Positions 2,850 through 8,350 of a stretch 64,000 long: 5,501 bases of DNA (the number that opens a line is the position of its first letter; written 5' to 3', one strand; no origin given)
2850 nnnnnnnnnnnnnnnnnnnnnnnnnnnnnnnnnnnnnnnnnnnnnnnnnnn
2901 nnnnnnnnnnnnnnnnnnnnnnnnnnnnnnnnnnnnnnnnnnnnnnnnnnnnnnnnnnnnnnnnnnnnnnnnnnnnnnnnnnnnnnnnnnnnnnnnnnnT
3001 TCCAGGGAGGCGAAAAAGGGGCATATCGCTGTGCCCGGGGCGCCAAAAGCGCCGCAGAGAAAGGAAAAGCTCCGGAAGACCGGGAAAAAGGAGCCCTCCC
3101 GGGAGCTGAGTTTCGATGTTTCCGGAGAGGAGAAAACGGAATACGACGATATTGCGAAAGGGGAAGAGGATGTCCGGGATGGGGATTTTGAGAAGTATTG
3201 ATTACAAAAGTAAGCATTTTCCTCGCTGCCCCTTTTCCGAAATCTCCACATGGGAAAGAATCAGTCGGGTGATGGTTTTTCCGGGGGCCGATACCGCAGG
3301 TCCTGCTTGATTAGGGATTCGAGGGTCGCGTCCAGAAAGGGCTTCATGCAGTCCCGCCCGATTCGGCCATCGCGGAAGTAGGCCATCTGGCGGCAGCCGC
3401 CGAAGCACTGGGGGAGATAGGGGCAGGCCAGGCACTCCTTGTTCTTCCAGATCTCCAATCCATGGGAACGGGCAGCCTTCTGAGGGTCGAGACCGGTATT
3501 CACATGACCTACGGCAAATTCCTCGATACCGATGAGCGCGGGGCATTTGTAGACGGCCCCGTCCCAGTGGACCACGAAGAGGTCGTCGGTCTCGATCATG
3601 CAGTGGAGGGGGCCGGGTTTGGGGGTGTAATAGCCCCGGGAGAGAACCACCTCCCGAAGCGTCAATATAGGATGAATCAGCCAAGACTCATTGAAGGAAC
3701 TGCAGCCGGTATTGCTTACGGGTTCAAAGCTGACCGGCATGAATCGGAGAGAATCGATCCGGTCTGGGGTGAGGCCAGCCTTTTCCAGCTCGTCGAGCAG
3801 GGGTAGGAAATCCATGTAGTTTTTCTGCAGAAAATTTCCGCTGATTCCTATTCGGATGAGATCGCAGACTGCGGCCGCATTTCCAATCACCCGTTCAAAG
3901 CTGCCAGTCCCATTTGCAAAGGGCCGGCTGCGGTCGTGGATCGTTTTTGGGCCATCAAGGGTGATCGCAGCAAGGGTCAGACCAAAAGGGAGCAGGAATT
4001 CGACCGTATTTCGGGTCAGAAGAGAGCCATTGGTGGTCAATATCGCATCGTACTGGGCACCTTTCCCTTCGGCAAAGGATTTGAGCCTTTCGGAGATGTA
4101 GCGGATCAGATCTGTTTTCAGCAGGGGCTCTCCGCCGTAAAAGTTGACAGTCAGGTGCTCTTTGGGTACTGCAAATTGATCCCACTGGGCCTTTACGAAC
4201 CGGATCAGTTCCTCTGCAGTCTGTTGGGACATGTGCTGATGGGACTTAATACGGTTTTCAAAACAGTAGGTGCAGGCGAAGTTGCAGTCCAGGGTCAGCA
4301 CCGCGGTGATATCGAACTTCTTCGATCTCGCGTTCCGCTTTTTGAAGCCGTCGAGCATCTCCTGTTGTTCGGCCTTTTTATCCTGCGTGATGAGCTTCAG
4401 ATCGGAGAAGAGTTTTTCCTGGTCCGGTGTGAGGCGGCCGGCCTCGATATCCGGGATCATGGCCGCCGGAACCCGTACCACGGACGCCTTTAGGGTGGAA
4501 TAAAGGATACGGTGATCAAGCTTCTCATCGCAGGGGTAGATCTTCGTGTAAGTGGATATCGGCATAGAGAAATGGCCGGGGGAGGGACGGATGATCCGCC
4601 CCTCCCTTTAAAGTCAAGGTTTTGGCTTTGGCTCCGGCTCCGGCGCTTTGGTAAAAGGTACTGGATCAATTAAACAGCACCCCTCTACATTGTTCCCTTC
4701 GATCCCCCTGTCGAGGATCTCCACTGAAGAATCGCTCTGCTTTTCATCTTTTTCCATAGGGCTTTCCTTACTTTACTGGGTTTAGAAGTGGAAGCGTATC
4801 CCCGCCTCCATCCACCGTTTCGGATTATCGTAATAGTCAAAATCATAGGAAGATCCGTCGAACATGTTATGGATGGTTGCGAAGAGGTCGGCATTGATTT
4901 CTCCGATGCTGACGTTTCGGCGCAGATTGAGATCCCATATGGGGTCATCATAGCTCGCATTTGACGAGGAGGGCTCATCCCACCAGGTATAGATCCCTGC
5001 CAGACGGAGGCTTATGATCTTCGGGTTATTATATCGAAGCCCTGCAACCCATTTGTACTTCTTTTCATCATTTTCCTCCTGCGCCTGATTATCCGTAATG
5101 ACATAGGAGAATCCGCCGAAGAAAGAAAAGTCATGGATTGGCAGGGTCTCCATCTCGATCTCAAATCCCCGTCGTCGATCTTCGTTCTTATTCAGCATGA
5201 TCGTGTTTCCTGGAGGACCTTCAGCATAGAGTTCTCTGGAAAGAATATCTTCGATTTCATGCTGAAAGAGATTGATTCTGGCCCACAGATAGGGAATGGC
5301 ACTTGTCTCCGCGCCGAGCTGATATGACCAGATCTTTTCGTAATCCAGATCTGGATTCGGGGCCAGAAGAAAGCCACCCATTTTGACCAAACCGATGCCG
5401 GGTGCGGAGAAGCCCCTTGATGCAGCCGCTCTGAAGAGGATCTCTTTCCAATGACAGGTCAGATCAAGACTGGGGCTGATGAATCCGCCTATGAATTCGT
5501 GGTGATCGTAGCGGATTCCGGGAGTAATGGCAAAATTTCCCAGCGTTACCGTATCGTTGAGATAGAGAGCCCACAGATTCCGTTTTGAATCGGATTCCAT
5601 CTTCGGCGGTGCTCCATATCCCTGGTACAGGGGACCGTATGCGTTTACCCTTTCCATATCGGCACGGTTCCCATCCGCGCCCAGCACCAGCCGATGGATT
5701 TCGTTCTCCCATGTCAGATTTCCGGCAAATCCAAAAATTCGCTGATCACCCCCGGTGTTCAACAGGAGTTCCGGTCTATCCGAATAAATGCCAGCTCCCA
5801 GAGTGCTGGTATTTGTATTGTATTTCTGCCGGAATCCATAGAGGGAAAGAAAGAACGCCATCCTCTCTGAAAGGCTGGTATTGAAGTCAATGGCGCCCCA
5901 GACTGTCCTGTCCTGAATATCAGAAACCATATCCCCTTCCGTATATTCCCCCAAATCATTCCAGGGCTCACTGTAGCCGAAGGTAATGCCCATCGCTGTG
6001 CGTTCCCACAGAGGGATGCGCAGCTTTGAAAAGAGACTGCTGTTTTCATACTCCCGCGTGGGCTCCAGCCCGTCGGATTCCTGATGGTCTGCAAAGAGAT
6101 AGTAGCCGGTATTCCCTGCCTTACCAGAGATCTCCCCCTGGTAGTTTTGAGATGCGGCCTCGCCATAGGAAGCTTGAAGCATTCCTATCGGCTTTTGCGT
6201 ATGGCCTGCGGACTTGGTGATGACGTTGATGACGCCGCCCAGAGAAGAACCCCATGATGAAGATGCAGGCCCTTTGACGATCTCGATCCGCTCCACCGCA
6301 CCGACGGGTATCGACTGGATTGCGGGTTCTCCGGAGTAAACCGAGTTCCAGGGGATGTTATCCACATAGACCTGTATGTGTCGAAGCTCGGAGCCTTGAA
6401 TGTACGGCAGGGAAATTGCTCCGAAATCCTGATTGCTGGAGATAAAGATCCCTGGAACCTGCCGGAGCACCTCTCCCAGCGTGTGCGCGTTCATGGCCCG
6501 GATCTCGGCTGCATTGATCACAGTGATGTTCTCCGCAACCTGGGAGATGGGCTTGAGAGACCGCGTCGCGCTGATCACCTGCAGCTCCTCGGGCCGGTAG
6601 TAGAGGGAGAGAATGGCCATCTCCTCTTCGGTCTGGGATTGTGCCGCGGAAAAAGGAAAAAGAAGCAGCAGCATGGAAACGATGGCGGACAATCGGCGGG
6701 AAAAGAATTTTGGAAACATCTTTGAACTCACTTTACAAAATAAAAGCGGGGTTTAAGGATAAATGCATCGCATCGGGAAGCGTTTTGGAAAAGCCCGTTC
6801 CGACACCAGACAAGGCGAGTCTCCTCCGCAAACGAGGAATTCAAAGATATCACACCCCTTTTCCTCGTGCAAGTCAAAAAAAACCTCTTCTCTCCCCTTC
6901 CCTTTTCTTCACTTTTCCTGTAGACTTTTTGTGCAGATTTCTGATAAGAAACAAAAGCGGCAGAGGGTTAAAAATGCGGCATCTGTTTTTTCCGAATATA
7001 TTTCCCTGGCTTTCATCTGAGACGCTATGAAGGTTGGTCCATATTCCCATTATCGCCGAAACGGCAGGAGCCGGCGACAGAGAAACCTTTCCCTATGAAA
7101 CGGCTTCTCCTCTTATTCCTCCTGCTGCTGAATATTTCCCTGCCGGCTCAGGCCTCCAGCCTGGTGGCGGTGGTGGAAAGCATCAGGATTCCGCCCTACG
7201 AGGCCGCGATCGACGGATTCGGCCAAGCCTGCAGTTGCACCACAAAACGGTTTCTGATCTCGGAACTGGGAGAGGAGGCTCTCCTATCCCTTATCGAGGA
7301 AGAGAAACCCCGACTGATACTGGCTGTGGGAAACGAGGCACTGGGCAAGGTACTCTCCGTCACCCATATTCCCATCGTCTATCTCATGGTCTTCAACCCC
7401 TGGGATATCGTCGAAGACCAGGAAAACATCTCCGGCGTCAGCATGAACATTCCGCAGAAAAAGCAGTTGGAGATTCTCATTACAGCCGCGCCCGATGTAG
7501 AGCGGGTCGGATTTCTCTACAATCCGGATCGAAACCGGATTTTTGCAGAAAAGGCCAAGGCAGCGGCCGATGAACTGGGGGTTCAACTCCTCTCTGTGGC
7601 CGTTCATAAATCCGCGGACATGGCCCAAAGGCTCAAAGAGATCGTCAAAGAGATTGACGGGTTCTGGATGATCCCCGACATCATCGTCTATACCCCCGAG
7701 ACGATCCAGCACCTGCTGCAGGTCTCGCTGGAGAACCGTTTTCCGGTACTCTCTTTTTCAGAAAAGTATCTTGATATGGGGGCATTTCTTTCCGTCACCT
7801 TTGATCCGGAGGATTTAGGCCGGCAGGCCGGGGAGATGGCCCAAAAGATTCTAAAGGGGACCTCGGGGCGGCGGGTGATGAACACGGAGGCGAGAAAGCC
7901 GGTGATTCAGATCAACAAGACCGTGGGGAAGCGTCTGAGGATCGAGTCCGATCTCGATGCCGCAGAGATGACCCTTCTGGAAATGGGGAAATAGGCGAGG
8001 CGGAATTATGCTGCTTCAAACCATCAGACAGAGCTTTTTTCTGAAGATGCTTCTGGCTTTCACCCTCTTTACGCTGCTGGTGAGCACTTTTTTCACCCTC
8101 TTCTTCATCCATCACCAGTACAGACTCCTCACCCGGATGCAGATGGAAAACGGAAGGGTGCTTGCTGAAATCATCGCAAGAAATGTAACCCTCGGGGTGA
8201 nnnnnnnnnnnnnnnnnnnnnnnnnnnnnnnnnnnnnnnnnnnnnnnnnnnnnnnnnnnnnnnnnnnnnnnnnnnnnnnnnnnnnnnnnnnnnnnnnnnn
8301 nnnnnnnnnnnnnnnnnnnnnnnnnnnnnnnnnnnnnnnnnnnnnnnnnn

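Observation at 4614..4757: Unannotated 47-aa ORF with an acidic leader, GCC core and a TonB-like (EP)n(KP)n tail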

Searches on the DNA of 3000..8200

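Call 42: search_rna_families(source=window, start=3000, end=8200, threshold=evalue, max_evalue=1)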
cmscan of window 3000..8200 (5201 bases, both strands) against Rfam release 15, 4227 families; matches with E-value up to 1: 1.
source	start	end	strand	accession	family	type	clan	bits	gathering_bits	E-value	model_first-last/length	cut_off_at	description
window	3000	3071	-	RF02041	HOTTIP_2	Gene; lncRNA;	-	12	80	0.68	1-78/374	3'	HOXA transcript at the distal tip, conserved region 2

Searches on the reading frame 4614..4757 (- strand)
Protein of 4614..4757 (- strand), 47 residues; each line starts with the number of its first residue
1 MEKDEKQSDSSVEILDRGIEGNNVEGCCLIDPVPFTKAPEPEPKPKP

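Call 8: search_protein_families(library=ncbifam, proteins=[window:4614-4757:-], max_evalue=0.1)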
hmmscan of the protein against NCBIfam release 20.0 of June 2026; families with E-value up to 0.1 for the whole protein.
window:4614-4757:- (47 aa): 0 families

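Call 9: search_protein_families(library=pfam, proteins=[window:4614-4757:-], max_evalue=0.1)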
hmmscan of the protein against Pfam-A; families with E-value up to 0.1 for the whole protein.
window:4614-4757:- (47 aa): 0 families

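Call 10: search_protein_families(library=ncbifam, proteins=[window:4617-4757:-], max_evalue=10)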
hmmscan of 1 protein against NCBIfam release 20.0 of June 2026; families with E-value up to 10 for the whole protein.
seq(47 aa): 0 families

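Call 14: find_homologous_proteins(query=window:4617-4757:-, max_evalue=10)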
Query seq(47 aa) (47 aa): 1 proteins with E <= 10 among 1 candidates.
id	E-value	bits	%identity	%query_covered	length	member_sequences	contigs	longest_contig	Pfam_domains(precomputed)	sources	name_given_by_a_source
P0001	6.6e-24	99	100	100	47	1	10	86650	-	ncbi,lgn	-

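Call 30: find_encoding_contigs(protein=P0001, flank=3000, max_places=10)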
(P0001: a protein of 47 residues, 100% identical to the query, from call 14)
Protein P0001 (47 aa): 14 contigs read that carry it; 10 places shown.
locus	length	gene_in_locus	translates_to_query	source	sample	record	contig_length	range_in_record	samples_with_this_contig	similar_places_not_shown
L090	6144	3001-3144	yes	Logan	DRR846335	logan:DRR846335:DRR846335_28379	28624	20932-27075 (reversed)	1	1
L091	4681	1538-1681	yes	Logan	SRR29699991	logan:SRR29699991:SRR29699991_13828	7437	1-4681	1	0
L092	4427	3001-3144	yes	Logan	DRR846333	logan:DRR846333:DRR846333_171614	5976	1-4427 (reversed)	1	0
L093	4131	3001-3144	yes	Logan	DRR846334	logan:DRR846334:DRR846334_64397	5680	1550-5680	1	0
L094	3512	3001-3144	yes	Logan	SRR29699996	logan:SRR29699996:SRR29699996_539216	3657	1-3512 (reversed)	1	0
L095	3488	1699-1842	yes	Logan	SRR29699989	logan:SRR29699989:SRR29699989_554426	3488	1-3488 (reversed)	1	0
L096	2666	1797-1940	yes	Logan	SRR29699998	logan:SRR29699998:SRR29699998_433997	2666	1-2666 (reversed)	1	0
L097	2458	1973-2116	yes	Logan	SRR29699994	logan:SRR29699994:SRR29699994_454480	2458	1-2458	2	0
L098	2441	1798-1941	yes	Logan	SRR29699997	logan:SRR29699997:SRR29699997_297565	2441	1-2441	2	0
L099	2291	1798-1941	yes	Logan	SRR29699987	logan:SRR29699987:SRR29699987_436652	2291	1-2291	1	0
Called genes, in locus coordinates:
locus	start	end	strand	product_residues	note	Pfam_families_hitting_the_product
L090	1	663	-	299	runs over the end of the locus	PF04392:ABC_sub_bind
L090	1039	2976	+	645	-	PF07715:Plug, PF14905:OMP_b-brl_3 (faint)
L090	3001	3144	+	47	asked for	-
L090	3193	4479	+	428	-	PF04055:Radical_SAM, PF13353:Fer4_12 (weak)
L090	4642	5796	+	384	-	PF12725:DUF3810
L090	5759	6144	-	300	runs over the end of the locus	PF02811:PHP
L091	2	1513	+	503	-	?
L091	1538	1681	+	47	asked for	-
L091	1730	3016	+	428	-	PF04055:Radical_SAM, PF13353:Fer4_12 (weak)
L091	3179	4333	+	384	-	PF12725:DUF3810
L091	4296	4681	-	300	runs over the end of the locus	PF02811:PHP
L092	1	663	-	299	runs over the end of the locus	PF04392:ABC_sub_bind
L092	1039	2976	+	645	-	PF07715:Plug, PF14905:OMP_b-brl_3 (faint)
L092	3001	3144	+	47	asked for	-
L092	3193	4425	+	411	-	?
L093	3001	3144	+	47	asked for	-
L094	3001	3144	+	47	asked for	-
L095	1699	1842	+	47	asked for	-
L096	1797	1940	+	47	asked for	-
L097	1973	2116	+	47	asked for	-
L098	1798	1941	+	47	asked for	-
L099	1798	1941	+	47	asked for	-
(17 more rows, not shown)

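Call 54: find_homologous_proteins(query=A2, max_evalue=10)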
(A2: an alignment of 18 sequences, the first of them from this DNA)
Query A2 (18 sequences) (47 aa, profile of the alignment): 21 proteins with E <= 10 among 89 candidates.
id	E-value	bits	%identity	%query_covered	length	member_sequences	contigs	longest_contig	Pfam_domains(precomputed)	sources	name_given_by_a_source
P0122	7.5e-7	46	-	-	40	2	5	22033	-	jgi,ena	-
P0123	1.0e-6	46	-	-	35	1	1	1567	-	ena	-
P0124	1.1e-6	46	31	60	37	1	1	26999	-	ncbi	-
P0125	8.6e-6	43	-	-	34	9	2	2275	-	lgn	-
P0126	8.6e-6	43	30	45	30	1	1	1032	-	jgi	jgi:hypothetical protein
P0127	2.5e-5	42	37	36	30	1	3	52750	-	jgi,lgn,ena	jgi:hypothetical protein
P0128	1.1e-4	39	-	-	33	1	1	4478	-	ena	-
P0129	2.6e-4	38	-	-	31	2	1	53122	-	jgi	-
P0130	3.5e-4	38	50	43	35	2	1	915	-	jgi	jgi:hypothetical protein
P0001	4.2e-4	38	100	100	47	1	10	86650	-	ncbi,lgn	-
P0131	5.0e-4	37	-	-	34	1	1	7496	-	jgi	-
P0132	5.7e-4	37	41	36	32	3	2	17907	-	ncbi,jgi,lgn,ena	-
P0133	2.2e-3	35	39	55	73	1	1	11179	-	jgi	jgi:hypothetical protein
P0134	3.3e-3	35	39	55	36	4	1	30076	-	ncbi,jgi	jgi:hypothetical protein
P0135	3.3e-3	35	42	51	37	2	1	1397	-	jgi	-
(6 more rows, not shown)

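Call 56: list_cluster_members(proteins=[P0001, P0002, P0124, P0134])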
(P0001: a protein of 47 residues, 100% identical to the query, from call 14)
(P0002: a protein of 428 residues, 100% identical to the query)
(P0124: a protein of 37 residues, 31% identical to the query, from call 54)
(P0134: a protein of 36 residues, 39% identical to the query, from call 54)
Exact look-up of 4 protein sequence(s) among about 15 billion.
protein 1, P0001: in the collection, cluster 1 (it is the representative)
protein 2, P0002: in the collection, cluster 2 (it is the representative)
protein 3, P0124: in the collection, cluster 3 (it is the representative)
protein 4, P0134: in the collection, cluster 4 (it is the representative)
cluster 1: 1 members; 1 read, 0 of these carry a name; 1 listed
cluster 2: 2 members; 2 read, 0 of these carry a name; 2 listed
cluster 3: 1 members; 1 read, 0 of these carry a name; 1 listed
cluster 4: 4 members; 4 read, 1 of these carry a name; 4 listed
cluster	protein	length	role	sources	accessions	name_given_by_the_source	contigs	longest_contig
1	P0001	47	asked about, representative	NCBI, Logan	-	-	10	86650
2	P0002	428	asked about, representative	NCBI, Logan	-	-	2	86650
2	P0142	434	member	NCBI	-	-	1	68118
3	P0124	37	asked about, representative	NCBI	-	-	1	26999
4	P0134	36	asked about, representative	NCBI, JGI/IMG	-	hypothetical protein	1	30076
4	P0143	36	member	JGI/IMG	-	-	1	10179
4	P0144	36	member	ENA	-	-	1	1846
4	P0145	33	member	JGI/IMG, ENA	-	-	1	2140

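Call 61: search_protein_families(library=pfam, proteins=[L090:4642-5796:+], max_evalue=0.001)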
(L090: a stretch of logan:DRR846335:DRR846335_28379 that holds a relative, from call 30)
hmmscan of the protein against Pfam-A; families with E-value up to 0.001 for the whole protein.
L090:4642-5796:+ (384 aa): 1 family
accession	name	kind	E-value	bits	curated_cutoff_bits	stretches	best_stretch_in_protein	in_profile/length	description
PF12725.13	DUF3810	-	3.7e-52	178.1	28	1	45-362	1-307/311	Protein of unknown function (DUF3810)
